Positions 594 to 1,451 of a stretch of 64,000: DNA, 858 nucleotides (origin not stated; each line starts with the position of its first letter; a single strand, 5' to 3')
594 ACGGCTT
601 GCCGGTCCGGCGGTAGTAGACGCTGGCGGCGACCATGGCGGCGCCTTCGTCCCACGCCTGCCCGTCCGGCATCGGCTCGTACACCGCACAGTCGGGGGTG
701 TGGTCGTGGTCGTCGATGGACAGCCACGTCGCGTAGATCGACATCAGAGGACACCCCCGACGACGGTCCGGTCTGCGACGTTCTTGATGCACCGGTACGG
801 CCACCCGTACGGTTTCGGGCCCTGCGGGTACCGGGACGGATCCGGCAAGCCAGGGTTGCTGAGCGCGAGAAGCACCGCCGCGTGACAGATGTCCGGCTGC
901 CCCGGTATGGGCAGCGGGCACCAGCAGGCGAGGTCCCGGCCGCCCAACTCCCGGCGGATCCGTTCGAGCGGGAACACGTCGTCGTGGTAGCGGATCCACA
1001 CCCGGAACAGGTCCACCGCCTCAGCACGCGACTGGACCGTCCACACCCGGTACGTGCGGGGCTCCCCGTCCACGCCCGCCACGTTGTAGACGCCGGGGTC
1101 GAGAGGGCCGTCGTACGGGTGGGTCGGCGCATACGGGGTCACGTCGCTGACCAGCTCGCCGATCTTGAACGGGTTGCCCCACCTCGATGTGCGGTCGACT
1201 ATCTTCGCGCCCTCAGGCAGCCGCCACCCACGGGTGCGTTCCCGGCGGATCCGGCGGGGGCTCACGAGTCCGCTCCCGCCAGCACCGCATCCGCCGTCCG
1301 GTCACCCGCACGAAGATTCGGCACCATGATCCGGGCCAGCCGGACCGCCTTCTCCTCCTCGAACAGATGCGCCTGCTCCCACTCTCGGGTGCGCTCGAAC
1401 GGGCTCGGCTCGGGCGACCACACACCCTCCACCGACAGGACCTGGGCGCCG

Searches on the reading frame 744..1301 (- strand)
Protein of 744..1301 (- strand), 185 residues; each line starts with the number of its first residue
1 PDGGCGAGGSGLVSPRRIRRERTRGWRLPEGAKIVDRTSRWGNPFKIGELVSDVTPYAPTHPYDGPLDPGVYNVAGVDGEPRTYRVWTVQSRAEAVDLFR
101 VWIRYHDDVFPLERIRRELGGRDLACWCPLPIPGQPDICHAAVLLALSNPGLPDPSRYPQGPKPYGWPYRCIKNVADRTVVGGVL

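Call 111: search_protein_families(library=pfam, proteins=[window:744-1301:-], max_evalue=0.001)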
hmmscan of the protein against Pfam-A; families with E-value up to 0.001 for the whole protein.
window:744-1301:- (185 aa): 1 family
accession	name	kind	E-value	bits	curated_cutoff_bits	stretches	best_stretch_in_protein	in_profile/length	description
PF14216.11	DUF4326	-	1.4e-17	64.6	25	1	22-145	2-81/82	Domain of unknown function (DUF4326)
